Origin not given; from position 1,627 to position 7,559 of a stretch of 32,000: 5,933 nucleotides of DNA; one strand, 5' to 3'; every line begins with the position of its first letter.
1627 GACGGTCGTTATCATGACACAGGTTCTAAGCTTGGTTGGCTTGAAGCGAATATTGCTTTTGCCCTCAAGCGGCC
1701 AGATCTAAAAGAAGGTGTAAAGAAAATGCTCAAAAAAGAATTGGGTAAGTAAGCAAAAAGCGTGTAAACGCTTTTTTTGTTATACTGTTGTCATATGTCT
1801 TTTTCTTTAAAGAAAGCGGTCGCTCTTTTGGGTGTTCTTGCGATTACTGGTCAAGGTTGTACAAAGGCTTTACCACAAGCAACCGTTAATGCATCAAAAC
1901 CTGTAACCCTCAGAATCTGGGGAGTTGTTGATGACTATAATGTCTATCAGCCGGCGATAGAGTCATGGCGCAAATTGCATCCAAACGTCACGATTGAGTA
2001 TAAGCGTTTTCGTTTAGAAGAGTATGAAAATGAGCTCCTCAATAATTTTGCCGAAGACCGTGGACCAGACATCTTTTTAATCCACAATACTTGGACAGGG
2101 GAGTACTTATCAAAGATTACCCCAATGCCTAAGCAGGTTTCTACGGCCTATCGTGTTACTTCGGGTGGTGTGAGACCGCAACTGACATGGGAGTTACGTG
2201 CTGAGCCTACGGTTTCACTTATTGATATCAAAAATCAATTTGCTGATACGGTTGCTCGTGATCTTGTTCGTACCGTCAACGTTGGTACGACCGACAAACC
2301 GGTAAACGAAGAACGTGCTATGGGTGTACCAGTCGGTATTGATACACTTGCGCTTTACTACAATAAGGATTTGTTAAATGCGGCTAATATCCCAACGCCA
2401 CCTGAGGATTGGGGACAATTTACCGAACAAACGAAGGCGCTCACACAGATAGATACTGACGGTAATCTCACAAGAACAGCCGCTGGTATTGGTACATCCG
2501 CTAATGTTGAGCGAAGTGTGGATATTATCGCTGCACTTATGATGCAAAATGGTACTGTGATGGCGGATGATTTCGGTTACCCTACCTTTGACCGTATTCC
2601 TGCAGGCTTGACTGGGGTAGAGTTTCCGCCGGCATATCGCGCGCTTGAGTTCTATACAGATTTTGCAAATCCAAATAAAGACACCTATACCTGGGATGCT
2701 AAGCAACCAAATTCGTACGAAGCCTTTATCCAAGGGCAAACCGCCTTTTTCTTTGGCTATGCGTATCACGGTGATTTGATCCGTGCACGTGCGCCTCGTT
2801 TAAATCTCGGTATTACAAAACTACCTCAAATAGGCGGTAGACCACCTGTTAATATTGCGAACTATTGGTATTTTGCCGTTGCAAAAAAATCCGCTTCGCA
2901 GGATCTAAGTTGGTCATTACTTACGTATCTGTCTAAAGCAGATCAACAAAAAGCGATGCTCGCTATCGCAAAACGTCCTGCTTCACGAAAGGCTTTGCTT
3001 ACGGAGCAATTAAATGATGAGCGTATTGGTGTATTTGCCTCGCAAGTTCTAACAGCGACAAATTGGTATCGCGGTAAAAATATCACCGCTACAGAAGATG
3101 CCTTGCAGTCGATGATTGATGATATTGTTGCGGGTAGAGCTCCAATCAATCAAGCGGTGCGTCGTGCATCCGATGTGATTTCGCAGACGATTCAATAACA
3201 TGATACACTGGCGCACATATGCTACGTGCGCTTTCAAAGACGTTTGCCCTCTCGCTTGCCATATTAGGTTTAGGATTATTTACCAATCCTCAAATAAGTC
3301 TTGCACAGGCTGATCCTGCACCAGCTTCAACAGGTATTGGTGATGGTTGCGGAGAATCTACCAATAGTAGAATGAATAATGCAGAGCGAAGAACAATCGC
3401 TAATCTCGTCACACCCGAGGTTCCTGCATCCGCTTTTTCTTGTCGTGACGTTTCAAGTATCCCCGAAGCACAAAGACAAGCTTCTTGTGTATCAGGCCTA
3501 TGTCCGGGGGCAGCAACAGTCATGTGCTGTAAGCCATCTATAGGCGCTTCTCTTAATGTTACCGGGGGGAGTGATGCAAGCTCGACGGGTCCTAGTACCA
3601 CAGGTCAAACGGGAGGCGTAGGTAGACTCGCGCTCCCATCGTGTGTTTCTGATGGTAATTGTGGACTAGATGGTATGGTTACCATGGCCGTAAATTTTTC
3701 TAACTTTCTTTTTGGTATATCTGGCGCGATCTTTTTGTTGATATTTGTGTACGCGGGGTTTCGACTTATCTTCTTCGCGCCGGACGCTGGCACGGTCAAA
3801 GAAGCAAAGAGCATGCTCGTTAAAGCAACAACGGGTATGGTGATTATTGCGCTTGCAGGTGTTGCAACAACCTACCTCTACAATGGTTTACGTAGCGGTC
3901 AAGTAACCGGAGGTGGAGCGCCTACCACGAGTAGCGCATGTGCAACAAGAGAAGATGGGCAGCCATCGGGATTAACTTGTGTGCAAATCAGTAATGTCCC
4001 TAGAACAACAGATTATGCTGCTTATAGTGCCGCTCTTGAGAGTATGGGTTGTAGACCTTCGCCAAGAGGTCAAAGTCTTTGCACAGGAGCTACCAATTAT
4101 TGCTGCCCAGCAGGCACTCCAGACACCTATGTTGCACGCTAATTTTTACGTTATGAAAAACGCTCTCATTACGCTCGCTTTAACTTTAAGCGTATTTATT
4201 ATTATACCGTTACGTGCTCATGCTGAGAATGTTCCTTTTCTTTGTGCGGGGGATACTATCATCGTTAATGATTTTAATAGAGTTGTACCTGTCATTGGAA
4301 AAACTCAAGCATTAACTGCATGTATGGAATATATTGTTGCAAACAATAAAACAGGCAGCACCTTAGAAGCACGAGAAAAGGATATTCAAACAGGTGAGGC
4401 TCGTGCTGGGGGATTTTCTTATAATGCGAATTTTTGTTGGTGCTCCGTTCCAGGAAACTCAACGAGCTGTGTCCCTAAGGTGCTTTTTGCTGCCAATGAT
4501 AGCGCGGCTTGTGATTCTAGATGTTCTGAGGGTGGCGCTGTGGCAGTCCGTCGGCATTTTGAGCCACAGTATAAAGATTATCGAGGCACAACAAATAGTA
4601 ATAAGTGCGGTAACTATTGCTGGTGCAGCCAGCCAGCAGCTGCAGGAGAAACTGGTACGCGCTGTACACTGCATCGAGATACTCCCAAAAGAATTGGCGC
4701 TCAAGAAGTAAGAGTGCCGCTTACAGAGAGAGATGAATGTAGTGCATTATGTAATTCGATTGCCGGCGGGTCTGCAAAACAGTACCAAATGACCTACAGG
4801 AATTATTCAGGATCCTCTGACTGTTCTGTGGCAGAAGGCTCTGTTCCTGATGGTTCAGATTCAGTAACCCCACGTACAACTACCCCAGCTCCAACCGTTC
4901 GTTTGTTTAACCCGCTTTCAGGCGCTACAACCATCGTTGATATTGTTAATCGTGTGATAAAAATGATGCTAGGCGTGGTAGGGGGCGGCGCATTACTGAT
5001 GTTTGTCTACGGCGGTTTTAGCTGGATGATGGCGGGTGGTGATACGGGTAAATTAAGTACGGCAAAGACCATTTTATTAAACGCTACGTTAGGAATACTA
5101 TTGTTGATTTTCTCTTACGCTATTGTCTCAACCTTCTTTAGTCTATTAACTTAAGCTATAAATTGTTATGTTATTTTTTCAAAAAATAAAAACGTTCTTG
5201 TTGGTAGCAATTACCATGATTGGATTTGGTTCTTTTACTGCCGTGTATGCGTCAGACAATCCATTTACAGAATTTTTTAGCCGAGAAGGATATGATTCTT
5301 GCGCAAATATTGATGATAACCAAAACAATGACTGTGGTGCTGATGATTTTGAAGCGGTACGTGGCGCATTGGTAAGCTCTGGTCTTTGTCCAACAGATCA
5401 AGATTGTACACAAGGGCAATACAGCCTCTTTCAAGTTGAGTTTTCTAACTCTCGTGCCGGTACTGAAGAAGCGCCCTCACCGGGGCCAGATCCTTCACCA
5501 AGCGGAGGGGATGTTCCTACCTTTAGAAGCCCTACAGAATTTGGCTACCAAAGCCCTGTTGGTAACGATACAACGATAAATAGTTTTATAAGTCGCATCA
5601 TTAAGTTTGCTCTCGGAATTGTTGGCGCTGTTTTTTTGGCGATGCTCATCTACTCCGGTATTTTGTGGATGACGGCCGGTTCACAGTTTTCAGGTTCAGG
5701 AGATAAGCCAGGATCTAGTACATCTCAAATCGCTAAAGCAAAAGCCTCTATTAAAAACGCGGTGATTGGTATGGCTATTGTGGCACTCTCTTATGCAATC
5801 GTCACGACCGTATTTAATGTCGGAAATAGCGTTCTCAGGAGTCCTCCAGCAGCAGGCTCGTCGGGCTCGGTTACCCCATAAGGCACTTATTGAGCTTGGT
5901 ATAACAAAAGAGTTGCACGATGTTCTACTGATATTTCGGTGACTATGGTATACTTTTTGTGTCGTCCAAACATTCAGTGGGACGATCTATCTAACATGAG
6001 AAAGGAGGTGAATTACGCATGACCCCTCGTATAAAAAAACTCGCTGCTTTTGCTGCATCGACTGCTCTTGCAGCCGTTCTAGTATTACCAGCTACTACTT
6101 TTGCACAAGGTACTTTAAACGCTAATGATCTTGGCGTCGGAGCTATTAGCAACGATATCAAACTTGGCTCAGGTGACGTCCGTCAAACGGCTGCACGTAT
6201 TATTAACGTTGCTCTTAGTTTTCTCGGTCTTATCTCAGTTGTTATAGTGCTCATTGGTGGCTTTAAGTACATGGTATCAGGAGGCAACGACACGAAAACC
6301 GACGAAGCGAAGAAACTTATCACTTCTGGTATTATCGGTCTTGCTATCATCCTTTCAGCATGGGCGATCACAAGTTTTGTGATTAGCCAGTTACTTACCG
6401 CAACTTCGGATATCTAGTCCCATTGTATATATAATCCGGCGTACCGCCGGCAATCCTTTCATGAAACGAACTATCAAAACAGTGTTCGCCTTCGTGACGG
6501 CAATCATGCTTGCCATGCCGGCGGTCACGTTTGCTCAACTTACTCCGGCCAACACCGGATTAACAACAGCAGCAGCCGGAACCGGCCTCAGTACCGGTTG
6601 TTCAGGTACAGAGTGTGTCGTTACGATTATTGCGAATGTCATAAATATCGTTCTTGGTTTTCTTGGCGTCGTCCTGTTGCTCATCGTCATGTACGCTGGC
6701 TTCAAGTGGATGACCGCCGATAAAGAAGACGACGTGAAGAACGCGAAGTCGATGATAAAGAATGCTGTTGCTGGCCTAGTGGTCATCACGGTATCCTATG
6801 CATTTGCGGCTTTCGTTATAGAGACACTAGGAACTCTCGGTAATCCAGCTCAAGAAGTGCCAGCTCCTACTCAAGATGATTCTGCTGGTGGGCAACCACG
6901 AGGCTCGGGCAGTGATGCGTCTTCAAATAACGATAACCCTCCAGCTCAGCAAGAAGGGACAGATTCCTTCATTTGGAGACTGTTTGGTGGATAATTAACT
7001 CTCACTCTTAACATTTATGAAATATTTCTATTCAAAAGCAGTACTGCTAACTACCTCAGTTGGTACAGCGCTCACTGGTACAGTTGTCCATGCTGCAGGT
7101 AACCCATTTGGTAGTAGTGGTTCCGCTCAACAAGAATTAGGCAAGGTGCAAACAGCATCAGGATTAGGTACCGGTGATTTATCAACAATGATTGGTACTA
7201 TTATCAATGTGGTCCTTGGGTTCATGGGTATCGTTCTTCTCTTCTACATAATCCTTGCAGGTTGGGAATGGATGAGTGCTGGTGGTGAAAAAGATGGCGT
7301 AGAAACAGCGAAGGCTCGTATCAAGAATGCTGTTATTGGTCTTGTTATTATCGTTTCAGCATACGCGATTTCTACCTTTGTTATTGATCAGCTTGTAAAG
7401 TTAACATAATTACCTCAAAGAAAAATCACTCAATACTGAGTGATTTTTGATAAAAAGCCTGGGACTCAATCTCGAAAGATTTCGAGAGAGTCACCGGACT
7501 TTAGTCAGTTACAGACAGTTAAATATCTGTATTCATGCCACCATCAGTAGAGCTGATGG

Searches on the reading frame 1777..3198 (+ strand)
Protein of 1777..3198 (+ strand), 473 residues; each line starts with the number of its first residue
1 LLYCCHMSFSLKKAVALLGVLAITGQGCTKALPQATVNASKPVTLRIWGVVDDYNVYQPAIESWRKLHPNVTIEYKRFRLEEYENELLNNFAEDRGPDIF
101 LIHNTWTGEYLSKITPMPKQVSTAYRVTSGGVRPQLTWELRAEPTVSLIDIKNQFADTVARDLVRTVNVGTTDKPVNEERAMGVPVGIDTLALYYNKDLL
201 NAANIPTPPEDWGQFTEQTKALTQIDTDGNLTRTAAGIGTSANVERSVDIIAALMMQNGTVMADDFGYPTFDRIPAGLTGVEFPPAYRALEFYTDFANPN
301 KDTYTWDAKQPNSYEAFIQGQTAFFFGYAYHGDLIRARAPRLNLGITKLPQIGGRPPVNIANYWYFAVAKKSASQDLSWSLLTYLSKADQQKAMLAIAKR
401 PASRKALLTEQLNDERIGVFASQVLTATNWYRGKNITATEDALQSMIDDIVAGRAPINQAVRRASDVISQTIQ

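Call 8: search_protein_families(library=pfam, proteins=[window:1777-3198:+], max_evalue=0.01)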
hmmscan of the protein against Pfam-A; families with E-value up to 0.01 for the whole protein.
window:1777-3198:+ (473 aa): 2 families
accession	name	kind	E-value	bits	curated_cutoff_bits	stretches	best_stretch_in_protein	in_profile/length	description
PF01547.30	SBP_bac_1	-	4.8e-23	83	26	2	169-392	94-307/307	Bacterial extracellular solute-binding protein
PF13416.11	SBP_bac_8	-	2.2e-19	70.7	27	1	65-411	7-270/279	Bacterial extracellular solute-binding protein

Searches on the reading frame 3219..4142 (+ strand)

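Call 6: search_protein_families(library=pfam, proteins=[window:3219-4142:+], max_evalue=0.01)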
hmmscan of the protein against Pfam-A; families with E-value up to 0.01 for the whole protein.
window:3219-4142:+ (307 aa): 1 family
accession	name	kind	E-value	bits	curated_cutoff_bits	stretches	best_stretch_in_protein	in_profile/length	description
PF18895.5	T4SS_pilin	-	1.7e-07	31.6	26.6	1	151-219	3-70/71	Type IV secretion system pilin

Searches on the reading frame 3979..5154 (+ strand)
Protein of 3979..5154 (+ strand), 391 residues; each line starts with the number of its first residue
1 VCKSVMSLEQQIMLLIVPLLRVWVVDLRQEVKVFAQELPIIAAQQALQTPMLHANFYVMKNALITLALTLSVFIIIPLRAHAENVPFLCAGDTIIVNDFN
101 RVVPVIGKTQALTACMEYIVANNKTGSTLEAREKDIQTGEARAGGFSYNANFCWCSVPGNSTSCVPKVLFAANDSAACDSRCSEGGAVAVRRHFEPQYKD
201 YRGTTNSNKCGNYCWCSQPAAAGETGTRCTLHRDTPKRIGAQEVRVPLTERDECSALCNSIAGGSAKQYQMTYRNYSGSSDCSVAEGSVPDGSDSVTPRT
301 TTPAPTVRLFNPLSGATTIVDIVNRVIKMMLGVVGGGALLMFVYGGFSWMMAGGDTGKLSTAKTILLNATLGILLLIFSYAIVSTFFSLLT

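Call 8: search_protein_families(library=pfam, proteins=[window:3979-5154:+], max_evalue=0.01)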
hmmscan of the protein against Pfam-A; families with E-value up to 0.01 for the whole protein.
window:3979-5154:+ (391 aa): 1 family
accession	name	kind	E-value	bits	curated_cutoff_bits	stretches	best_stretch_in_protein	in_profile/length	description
PF18895.5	T4SS_pilin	-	6e-06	26.7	26.6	1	316-386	2-71/71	Type IV secretion system pilin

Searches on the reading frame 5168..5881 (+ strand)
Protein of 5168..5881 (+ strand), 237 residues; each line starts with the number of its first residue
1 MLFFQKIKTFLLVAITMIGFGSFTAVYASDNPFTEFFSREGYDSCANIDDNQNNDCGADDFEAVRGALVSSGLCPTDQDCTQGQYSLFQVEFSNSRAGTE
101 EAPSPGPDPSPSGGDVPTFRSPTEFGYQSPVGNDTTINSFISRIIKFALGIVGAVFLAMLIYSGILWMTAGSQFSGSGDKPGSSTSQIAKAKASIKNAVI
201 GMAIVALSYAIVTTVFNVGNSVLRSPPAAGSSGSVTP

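Call 8: search_protein_families(library=pfam, proteins=[window:5168-5881:+], max_evalue=0.01)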
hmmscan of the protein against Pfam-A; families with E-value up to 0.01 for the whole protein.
window:5168-5881:+ (237 aa): 1 family
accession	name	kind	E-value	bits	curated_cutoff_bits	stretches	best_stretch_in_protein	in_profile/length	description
PF18895.5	T4SS_pilin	-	5.9e-07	29.9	26.6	1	135-214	3-70/71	Type IV secretion system pilin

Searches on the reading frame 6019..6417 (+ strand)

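Call 8: search_protein_families(library=pfam, proteins=[window:6019-6417:+], max_evalue=0.01)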
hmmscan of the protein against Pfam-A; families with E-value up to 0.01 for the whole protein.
window:6019-6417:+ (132 aa): 2 families
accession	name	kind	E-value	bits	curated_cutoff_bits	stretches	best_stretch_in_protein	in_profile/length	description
PF18895.5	T4SS_pilin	-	2.6e-09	37.5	26.6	1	57-121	7-71/71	Type IV secretion system pilin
PF05987.18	DUF898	-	0.0063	16.1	28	1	11-120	137-244/336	Bacterial protein of unknown function (DUF898)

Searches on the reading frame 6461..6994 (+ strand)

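Call 6: search_protein_families(library=pfam, proteins=[window:6461-6994:+], max_evalue=0.01)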
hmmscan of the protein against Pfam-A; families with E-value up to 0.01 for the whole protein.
window:6461-6994:+ (177 aa): 3 families
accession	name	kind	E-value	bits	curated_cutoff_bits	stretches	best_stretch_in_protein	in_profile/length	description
PF18895.5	T4SS_pilin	-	2.4e-09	37.6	26.6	1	52-112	4-64/71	Type IV secretion system pilin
PF17329.7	DUF5367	-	0.0053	17.4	25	1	59-114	7-62/98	Family of unknown function (DUF5367)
PF04956.18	TrbC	-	0.0058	17.2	27.9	0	3-117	8-96/98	TrbC/VIRB2 pilin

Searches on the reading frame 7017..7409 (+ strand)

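Call 6: search_protein_families(library=pfam, proteins=[window:7017-7409:+], max_evalue=0.01)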
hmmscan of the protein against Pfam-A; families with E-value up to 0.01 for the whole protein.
window:7017-7409:+ (130 aa): 2 families
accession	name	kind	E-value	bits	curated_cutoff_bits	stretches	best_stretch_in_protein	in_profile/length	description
PF18895.5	T4SS_pilin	-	1.2e-07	32.1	26.6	1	54-122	4-71/71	Type IV secretion system pilin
PF04956.18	TrbC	-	0.0068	17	27.9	0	47-120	30-96/98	TrbC/VIRB2 pilin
